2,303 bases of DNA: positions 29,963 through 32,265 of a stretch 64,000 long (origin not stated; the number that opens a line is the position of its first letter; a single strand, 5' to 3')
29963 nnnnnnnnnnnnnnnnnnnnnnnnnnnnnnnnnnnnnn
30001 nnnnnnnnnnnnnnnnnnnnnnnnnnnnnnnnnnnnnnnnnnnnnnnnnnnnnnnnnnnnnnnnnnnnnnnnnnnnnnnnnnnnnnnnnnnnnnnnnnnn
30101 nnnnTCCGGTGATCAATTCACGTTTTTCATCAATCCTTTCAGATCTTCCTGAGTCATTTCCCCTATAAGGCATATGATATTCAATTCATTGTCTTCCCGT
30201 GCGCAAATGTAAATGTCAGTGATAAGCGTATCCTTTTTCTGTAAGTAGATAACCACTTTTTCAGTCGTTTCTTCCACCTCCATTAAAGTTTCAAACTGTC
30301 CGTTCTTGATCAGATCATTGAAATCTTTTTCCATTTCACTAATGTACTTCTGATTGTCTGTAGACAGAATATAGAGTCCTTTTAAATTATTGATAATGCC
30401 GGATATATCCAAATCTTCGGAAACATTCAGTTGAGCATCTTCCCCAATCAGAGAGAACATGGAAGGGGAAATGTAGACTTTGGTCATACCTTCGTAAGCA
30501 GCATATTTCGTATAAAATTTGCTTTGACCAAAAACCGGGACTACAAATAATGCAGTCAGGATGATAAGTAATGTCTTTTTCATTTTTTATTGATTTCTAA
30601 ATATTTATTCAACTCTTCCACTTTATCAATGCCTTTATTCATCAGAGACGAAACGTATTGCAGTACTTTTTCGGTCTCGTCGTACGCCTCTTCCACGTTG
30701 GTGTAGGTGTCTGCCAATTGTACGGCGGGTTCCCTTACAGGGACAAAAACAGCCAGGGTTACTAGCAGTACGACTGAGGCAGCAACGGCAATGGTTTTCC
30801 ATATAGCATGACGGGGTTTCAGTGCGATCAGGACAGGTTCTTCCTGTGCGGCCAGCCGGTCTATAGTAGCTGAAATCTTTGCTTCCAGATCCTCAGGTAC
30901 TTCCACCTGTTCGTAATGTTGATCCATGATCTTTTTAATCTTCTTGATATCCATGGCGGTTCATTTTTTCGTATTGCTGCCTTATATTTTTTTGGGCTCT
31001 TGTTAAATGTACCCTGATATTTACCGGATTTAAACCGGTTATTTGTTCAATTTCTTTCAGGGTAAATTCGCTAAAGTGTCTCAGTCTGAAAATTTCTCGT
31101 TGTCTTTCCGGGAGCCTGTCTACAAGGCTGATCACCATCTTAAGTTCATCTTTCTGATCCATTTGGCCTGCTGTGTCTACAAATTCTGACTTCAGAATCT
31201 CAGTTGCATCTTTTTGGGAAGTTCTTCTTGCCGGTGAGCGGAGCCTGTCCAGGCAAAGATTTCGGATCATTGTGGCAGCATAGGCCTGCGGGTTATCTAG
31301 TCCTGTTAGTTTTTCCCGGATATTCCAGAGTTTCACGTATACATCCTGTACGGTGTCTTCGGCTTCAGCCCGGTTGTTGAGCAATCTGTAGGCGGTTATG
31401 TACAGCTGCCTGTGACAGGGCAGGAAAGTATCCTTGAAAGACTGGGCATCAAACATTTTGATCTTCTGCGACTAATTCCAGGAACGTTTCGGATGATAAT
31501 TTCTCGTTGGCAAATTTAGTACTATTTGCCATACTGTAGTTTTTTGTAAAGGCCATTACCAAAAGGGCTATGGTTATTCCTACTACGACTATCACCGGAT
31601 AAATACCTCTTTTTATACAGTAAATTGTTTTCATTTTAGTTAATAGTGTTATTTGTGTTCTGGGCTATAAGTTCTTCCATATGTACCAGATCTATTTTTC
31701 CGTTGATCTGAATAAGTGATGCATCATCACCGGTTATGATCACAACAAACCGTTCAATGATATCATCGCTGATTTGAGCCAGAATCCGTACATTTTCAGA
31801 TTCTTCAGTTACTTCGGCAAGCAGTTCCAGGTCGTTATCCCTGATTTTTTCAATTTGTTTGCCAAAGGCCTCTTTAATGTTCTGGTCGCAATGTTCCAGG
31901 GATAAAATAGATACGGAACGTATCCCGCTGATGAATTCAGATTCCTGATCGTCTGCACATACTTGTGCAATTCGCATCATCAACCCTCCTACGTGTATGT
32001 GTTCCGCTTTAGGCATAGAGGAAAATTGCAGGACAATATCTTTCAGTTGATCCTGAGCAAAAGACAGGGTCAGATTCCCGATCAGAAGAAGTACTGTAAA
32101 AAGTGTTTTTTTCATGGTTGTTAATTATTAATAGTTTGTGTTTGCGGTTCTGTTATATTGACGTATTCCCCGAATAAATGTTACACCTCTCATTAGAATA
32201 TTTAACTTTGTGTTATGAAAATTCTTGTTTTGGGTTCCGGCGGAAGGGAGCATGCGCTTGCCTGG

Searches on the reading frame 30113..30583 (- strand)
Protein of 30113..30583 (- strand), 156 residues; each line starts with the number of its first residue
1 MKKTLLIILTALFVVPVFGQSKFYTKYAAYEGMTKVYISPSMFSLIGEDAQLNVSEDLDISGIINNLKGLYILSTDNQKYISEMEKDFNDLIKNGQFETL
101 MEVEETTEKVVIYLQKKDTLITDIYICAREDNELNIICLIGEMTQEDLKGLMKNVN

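Call 3: search_protein_families(library=pfam, proteins=[window:30113-30583:-], max_evalue=0.1)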
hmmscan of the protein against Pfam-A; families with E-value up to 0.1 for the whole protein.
window:30113-30583:- (156 aa): 3 families
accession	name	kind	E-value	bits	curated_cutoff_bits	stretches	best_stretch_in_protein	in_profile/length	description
PF14060.11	DUF4252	-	2.7e-23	82.9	23.9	1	27-150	1-124/125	Domain of unknown function (DUF4252)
PF21382.2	IntS9_C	-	0.025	15.1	27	1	99-122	18-41/71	Integrator IntS9, C-terminal domain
PF00271.37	Helicase_C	-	0.027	15.2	23.5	1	98-154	4-60/110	Helicase conserved C-terminal domain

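Call 4: search_protein_families(library=ncbifam, proteins=[window:30113-30583:-], max_evalue=0.1)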
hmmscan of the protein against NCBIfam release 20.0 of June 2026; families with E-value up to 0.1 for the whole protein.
window:30113-30583:- (156 aa): 3 families
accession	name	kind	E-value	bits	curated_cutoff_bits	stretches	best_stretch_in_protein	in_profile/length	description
NF058626.1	GFO_1090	equivalog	1.1e-18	67.5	150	1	1-125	1-127/177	GFO_1090 family protein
NF058619.1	Lipo_CAL66065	equivalog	0.00018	21.1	115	1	22-155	28-161/180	GFO_1091 family lipoprotein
NF006820.0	PRK09344.1-2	subfamily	0.02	13.5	636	1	76-144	59-128/529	phosphoenolpyruvate carboxykinase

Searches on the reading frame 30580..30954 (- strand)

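Call 3: search_protein_families(library=pfam, proteins=[window:30580-30954:-], max_evalue=0.1)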
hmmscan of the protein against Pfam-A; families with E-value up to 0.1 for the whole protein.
window:30580-30954:- (124 aa): 2 families
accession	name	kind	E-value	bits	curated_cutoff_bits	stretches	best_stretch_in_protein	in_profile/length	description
PF11859.13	DUF3379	-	1.2e-05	25.2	33.2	1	2-100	37-125/232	Protein of unknown function (DUF3379)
PF03357.26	Snf7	-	0.0036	17.4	27.3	1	1-38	101-138/171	Snf7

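Call 4: search_protein_families(library=ncbifam, proteins=[window:30580-30954:-], max_evalue=0.1)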
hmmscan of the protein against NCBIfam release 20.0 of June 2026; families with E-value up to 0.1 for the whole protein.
window:30580-30954:- (124 aa): 3 families
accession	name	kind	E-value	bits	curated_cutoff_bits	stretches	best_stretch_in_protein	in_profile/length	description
NF052375.1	antisigma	equivalog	2.7e-05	24.3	100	1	12-95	44-128/217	anti-sigma factor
NF052658.1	RsiV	equivalog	0.0032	16.9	250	1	10-68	5-54/286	anti-sigma-V factor RsiV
NF002384.0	PRK01395.1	equivalog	0.016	15.4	114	1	3-49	35-80/104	V-type ATP synthase subunit F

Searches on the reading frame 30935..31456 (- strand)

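Call 3: search_protein_families(library=pfam, proteins=[window:30935-31456:-], max_evalue=0.1)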
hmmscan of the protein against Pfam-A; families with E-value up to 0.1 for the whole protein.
window:30935-31456:- (173 aa): 3 families
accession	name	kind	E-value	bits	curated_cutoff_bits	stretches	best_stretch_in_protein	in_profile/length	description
PF04542.20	Sigma70_r2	-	5e-15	55.5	24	1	14-77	5-70/71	Sigma-70 region 2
PF08281.18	Sigma70_r4_2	-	1.4e-12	47.5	25.7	1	107-154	3-50/54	Sigma-70, region 4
PF04545.22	Sigma70_r4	-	8.6e-08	32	24.1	1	113-160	3-50/50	Sigma-70, region 4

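Call 4: search_protein_families(library=ncbifam, proteins=[window:30935-31456:-], max_evalue=0.1)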
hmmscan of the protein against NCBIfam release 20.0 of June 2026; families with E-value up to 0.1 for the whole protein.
window:30935-31456:- (173 aa): 100 families (the best 25 are shown)
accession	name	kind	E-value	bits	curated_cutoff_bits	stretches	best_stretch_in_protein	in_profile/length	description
NF058625.1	sigma_PG0214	equivalog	5.1e-53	179.3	130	1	3-169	2-168/170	GFO_1088 family ECF-type sigma factor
TIGR02985.1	Sig70_bacteroi1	subfamily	1.2e-29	103.6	126.4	1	6-161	2-161/162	RNA polymerase sigma-70 factor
TIGR02937.1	sigma70-ECF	superfamily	5.7e-28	97.6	42.9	1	10-161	6-164/165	sigma-70 family RNA polymerase sigma factor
TIGR02983.1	SigE-fam_strep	subfamily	5.5e-24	84.9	141.55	1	4-164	5-160/162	SigE family RNA polymerase sigma factor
NF007214.0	PRK09636.1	subfamily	1.6e-22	80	271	1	7-166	6-167/293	RNA polymerase sigma factor SigJ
TIGR02957.1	SigX4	subfamily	4.9e-20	71.9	323.25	1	11-166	3-160/281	RNA polymerase sigma-70 factor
NF004113.0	PRK05602.1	equivalog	7.5e-19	68.2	208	1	17-168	57-207/211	RNA polymerase sigma factor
NF009176.0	PRK12524.1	equivalog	1.8e-17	63.8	264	1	19-163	40-185/196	RNA polymerase sigma factor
NF008888.0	PRK11922.1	equivalog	5.3e-17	62.2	204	1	14-164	39-198/231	RNA polymerase sigma factor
NF009166.1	PRK12513.1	equivalog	1.8e-16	60.4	206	1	5-165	22-189/193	RNA polymerase sigma factor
TIGR02989.1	Sig-70_gvs1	subfamily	3.2e-16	59.6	124.55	1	7-159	3-155/158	RNA polymerase sigma-70 factor, Rhodopirellula/Verrucomicrobium family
NF005448.0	PRK07037.1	equivalog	4e-16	59.1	190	1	8-166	15-175/186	RNA polymerase factor sigma-70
NF009194.0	PRK12542.1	equivalog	1.3e-14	54.8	211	1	16-162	20-170/185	RNA polymerase sigma factor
NF006930.0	PRK09415.1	subfamily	1.4e-14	54.3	198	1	22-164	33-177/179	RNA polymerase factor sigma C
TIGR02950.1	SigM_subfam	subfamily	2.5e-14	53.4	147.95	1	17-162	12-158/159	RNA polymerase sigma factor, SigM family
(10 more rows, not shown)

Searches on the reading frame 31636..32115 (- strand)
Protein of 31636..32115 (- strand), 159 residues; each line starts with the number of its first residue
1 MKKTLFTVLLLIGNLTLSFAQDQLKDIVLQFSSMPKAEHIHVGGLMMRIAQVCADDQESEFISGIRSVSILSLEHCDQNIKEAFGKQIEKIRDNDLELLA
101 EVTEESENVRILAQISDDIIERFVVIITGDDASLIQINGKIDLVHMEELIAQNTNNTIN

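Call 3: search_protein_families(library=pfam, proteins=[window:31636-32115:-], max_evalue=0.1)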
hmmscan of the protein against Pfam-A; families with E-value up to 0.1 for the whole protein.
window:31636-32115:- (159 aa): 1 family
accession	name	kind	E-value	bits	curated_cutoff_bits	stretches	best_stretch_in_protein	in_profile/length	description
PF14060.11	DUF4252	-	1.1e-19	71.3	23.9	1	32-149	2-125/125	Domain of unknown function (DUF4252)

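Call 4: search_protein_families(library=ncbifam, proteins=[window:31636-32115:-], max_evalue=0.1)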
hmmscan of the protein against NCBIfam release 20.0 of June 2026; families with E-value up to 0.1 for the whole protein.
window:31636-32115:- (159 aa): 1 family
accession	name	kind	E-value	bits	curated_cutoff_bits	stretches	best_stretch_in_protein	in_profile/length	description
NF049976.1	AmadipTransam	equivalog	0.04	12.8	650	1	54-92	27-65/416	2-aminoadipate transaminase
